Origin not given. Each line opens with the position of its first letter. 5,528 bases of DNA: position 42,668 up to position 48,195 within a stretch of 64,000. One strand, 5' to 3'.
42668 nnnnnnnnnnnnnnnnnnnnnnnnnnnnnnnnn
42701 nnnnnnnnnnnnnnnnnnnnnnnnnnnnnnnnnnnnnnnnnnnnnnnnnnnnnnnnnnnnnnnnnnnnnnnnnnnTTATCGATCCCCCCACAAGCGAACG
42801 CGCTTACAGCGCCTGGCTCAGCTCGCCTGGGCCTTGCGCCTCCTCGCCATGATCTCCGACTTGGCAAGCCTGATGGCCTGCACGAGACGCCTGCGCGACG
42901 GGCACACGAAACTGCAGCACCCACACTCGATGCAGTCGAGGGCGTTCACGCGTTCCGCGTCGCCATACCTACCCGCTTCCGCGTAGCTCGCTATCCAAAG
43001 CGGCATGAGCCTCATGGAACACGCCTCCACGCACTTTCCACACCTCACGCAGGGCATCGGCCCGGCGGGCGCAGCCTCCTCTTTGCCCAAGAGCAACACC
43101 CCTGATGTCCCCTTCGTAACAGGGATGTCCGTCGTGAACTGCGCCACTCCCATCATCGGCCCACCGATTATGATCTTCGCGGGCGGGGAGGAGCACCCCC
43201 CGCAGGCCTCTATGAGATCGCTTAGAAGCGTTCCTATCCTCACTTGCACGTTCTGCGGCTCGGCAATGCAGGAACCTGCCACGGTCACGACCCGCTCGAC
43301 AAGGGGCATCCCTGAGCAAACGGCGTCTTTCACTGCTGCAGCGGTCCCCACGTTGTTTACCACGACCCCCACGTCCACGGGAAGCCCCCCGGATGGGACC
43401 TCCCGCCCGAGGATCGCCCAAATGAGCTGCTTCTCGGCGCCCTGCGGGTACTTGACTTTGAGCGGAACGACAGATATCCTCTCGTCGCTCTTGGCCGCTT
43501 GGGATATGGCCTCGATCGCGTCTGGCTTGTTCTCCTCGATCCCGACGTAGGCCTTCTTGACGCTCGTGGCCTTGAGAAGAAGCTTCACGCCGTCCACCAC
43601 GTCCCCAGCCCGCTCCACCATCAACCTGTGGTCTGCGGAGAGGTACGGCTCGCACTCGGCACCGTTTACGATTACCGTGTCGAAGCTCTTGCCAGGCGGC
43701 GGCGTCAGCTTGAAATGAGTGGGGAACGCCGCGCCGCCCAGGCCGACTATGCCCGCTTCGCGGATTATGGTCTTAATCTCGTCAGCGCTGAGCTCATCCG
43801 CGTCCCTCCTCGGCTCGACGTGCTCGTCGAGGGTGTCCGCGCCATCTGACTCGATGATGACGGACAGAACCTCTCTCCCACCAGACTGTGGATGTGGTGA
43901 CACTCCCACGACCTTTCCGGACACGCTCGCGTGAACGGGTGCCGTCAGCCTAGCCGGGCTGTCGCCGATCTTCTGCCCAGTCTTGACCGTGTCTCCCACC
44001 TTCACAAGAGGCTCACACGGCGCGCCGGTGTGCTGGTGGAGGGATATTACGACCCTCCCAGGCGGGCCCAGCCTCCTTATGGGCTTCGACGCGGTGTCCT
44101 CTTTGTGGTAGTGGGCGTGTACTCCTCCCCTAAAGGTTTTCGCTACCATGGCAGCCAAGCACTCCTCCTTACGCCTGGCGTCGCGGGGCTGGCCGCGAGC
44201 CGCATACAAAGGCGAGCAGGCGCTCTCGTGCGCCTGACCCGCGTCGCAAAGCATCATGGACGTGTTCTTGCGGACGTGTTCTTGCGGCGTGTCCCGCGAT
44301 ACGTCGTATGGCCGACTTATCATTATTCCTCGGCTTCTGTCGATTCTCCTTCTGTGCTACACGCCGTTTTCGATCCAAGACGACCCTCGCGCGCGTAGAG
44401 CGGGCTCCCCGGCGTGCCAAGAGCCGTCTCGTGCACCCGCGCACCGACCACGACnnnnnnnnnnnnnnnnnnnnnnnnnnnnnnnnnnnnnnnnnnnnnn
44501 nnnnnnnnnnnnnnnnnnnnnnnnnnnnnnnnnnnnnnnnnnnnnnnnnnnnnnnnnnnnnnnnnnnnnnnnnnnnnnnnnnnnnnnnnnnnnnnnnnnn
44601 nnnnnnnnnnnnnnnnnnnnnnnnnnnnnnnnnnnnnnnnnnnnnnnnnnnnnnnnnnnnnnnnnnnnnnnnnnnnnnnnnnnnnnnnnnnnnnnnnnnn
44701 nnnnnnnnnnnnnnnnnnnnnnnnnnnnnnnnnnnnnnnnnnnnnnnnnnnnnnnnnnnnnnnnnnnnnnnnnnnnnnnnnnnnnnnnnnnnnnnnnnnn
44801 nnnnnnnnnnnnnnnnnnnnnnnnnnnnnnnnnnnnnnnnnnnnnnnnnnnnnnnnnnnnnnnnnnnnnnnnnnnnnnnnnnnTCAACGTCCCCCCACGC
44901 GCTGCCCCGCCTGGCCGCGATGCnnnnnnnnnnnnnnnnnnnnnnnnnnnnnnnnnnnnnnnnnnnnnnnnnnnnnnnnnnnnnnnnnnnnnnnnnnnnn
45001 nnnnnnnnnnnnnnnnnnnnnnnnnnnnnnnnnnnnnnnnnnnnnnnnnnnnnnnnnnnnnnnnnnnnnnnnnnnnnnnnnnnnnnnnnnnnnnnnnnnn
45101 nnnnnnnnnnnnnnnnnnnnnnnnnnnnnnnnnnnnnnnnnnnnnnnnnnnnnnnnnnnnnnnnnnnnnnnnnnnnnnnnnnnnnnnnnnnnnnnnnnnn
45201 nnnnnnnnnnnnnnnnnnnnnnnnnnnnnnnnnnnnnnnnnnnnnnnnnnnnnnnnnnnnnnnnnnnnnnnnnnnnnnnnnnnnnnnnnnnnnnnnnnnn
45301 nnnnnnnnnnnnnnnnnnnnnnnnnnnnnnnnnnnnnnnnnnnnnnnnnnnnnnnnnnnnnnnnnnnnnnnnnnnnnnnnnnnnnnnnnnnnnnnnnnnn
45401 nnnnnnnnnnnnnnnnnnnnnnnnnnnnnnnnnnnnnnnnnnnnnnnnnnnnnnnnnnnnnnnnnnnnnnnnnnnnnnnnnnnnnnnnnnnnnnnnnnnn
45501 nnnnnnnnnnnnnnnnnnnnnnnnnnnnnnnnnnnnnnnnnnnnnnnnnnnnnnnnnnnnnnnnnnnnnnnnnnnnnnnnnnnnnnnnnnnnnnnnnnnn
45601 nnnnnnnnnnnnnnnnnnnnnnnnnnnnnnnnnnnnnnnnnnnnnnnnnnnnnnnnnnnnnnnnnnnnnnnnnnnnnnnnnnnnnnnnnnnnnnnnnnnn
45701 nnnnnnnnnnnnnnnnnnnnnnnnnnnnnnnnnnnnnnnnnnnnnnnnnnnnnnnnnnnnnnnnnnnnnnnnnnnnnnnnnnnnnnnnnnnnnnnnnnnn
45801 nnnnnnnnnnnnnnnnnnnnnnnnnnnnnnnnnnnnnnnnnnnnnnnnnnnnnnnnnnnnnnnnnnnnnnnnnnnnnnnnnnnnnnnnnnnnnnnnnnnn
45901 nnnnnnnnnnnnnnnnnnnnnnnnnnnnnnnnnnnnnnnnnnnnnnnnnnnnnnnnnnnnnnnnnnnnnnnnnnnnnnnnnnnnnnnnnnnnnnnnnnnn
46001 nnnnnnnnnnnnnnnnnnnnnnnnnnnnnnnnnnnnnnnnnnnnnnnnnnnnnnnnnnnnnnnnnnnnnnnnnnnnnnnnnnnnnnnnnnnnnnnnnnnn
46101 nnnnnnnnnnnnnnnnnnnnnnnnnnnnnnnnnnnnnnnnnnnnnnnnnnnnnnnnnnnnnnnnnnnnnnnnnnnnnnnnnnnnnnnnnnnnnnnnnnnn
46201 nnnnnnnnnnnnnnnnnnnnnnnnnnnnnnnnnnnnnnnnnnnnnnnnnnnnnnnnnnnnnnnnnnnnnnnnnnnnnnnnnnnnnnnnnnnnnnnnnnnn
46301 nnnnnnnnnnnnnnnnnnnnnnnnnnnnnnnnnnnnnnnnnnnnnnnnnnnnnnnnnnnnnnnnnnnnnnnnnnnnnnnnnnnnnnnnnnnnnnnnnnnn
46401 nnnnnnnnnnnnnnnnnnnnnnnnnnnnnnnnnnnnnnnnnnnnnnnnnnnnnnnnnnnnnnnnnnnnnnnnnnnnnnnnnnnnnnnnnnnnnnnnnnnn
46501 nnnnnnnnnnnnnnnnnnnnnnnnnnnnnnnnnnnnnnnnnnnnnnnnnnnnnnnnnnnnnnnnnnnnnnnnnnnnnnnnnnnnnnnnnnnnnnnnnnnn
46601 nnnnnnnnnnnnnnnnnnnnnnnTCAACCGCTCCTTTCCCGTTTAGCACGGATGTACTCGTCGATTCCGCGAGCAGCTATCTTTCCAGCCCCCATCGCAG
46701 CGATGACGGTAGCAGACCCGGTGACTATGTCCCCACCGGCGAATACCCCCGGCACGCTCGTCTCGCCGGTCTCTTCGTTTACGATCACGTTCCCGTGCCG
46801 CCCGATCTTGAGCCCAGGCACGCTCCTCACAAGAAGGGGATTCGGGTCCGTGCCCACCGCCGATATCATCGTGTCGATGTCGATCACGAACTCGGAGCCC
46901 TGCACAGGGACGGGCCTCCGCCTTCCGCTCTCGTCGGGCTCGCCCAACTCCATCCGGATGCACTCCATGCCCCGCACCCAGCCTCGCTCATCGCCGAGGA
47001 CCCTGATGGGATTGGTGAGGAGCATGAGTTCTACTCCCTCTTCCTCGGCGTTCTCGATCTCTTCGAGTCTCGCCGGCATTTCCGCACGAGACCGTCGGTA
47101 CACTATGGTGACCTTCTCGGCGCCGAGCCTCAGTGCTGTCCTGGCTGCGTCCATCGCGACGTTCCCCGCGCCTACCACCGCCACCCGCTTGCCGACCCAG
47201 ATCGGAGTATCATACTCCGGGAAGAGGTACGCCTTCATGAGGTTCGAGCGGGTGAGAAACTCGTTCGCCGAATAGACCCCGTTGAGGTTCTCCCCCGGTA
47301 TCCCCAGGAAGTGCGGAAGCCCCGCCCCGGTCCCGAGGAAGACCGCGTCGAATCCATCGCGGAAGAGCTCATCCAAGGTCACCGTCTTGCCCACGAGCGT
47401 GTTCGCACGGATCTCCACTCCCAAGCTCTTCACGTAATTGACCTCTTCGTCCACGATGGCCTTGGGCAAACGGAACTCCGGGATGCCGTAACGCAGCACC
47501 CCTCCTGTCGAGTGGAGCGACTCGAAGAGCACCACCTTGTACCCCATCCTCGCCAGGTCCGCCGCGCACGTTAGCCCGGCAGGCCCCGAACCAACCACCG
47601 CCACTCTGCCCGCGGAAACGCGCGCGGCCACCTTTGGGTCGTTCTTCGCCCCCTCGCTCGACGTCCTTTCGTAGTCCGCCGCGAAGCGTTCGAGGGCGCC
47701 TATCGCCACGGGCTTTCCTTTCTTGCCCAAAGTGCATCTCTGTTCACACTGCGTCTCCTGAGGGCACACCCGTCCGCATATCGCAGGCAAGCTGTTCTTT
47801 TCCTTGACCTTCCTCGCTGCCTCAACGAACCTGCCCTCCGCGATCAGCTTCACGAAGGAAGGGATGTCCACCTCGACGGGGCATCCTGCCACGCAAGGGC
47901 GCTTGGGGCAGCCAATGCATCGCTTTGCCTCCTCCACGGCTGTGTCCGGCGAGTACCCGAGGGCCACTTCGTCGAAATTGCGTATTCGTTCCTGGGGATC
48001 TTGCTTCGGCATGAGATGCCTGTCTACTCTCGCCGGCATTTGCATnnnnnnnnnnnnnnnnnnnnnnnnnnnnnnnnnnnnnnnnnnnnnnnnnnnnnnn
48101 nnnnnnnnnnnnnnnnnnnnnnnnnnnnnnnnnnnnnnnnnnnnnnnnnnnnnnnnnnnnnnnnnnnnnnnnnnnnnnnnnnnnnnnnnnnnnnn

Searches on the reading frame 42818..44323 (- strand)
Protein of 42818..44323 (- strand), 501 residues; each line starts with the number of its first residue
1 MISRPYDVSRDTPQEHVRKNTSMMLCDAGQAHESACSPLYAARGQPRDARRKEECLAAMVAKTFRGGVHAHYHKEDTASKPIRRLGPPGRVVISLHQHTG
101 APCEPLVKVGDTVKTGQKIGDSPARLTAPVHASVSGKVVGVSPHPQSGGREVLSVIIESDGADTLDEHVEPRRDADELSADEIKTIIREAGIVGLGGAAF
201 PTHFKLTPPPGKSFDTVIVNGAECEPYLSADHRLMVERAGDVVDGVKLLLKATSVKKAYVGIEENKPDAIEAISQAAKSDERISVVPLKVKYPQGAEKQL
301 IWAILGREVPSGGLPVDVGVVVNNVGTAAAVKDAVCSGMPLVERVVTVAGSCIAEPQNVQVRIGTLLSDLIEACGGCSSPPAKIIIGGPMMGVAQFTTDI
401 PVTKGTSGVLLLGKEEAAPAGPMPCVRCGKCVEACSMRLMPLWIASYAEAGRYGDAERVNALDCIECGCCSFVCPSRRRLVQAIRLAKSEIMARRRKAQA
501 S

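Call 84: search_protein_families(library=pfam, proteins=[window:42818-44323:-], max_evalue=0.00001)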
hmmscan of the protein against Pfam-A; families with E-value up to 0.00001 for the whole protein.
window:42818-44323:- (501 aa): 4 families
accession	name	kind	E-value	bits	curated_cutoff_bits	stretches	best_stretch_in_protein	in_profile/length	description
PF01512.22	Complex1_51K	-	4.5e-55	186.1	31.2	1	187-332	1-149/150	Nuo51 FMN-binding domain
PF13375.12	RnfC_N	-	2.5e-33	114.6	25.6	1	63-161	2-100/101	RnfC Barrel sandwich hybrid domain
PF10531.15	SLBB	-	2e-12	47.2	27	1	345-394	1-55/55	SLBB domain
PF12838.12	Fer4_7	-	1.4e-06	29.1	27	1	425-476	2-50/52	4Fe-4S dicluster domain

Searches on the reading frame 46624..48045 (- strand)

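Call 84: search_protein_families(library=pfam, proteins=[window:46624-48045:-], max_evalue=0.00001)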
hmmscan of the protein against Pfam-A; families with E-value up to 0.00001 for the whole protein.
window:46624-48045:- (473 aa): 10 families
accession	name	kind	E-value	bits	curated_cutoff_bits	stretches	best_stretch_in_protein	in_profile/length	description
PF14691.11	Fer4_20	-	5.6e-43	145.8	25.8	1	20-129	1-111/113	Dihydroprymidine dehydrogenase domain II, 4Fe-4S cluster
PF07992.20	Pyr_redox_2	-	9.6e-40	137.2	26.1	1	147-454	2-291/291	Pyridine nucleotide-disulphide oxidoreductase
PF00070.33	Pyr_redox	-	3.4e-14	53.5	22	1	287-359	1-76/82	Pyridine nucleotide-disulphide oxidoreductase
PF13738.12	Pyr_redox_3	-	1.6e-12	47.8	30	0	284-321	163-199/305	Pyridine nucleotide-disulphide oxidoreductase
PF13450.12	NAD_binding_8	-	5.5e-09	36.6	21.9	1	150-185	1-36/68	NAD(P)-binding Rossmann-like domain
PF01262.27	AlaDh_PNT_C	-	1.4e-08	34.9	23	0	286-320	29-62/214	Alanine dehydrogenase/PNT, C-terminal domain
PF12831.13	FAD_oxidored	-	1.7e-07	31.4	27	1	148-184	2-38/416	FAD dependent oxidoreductase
PF01266.30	DAO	-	3.8e-07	30.4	27.9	0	147-176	1-30/353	FAD dependent oxidoreductase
PF01946.23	Thi4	-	6.8e-07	29.2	26.2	1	148-201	20-72/235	Thi4 family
PF00890.30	FAD_binding_2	-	5.1e-06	26.4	20.4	1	148-183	2-37/414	FAD binding domain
